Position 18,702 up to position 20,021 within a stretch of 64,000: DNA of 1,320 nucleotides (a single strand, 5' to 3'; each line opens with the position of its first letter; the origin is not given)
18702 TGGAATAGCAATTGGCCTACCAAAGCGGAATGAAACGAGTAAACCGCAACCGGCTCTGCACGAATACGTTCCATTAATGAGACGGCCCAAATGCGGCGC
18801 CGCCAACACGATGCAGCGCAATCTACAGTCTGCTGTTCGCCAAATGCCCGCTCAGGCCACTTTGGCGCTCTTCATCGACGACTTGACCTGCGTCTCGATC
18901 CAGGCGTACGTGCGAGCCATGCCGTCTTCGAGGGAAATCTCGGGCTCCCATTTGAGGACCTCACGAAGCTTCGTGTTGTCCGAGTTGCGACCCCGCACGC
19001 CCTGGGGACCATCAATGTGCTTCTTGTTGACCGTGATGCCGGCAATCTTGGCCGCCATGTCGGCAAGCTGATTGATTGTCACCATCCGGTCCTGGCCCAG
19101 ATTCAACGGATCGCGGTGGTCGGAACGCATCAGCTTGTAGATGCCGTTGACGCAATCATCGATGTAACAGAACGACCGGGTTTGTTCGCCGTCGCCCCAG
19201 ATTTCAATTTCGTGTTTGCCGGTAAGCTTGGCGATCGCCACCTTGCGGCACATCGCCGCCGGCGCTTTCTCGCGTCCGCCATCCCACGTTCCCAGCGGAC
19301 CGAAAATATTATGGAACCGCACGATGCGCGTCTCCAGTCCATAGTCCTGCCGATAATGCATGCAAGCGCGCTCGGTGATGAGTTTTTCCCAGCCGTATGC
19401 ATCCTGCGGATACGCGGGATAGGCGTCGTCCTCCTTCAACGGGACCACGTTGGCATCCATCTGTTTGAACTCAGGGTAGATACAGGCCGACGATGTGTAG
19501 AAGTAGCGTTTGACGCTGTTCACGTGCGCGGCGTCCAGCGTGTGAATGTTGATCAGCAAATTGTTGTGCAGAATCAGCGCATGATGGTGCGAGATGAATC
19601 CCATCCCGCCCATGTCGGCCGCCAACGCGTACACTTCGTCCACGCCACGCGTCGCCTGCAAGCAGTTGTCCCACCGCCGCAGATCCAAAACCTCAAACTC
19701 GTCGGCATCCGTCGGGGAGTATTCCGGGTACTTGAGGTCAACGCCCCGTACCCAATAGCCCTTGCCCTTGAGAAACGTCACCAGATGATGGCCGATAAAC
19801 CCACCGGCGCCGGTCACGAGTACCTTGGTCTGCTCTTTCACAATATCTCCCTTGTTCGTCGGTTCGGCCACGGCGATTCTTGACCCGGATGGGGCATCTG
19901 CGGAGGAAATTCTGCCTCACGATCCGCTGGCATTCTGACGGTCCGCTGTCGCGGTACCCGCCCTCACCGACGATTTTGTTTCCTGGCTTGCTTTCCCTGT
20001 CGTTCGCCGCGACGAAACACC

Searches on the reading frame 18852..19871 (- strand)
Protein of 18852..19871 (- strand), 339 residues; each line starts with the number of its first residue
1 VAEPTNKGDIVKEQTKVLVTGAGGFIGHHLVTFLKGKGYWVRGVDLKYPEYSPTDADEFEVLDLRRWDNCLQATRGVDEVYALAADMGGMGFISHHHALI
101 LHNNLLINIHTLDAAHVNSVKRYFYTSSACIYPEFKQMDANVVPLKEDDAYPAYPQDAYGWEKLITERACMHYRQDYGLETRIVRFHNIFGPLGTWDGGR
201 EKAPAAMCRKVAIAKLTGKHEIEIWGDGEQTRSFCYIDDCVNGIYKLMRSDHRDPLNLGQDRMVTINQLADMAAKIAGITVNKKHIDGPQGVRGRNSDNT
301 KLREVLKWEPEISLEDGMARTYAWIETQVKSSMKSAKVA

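Call 31: search_protein_families(library=pfam, proteins=[window:18852-19871:-], max_evalue=0.001)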
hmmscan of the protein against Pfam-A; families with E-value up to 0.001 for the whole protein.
window:18852-19871:- (339 aa): 6 families
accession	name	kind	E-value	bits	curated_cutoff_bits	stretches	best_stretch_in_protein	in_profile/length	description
PF01370.27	Epimerase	-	2e-44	152.2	20.9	1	17-259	1-240/240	NAD dependent epimerase/dehydratase family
PF16363.11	GDP_Man_Dehyd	-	1.4e-26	94.2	27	1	18-320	1-331/332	GDP-mannose 4,6 dehydratase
PF01073.25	3Beta_HSD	-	1.5e-08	34.5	22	1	18-192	1-184/280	3-beta hydroxysteroid dehydrogenase/isomerase family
PF07993.18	NAD_binding_4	-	0.00016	21.4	20.1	0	107-191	115-209/258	Male sterility protein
PF13460.12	NAD_binding_10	-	0.00054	20.3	27.2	1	21-138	1-108/184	NAD(P)H-binding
PF02719.21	Polysacc_synt_2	-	0.00069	19.3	20.2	0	112-194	93-176/293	Polysaccharide biosynthesis protein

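Call 65: search_protein_families(library=ncbifam, proteins=[window:18852-19871:-], max_evalue=1e-8)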
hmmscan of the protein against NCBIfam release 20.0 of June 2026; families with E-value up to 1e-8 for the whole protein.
window:18852-19871:- (339 aa): 10 families
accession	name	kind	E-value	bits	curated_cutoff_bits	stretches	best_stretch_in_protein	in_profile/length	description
NF047922.1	GDPFucSynFcl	equivalog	8.9e-38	130.5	500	1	15-326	3-302/308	GDP-L-fucose synthase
TIGR04180.1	EDH_00030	hypoth_equivalog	3.9e-23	82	475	1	17-311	1-295/297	NAD-dependent 4,6-dehydratase LegB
TIGR02197.1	heptose_epim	equivalog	7.5e-20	71.3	274.6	1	17-326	1-314/316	ADP-glyceromanno-heptose 6-epimerase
TIGR01179.1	galE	equivalog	3.8e-19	68.7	262.3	1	16-328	1-328/332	UDP-glucose 4-epimerase GalE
TIGR01181.1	dTDP_gluc_dehyt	equivalog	8.7e-17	61.2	365.1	1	16-328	1-314/321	dTDP-glucose 4,6-dehydratase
TIGR03466.1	HpnA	hypoth_equivalog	4.6e-13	48.8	367.65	1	16-166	2-153/327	hopanoid-associated sugar epimerase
NF042423.1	oxyalk_red_Shew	equivalog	1.1e-10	41.1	580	1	12-193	6-178/331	2-alkyl-3-oxoalkanoate reductase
NF042422.1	oxyalk_red_OleD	equivalog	1.3e-10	41.2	580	1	16-192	2-171/329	2-alkyl-3-oxoalkanoate reductase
NF011728.1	PRK15181.1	equivalog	1.8e-10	40.3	760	0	62-242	76-243/348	Vi polysaccharide biosynthesis UDP-N-acetylglucosaminuronic acid C-4 epimerase TviC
NF008872.0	PRK11908.1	equivalog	6.9e-10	38.5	294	0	159-251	149-240/349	bifunctional UDP-4-keto-pentose/UDP-xylose synthase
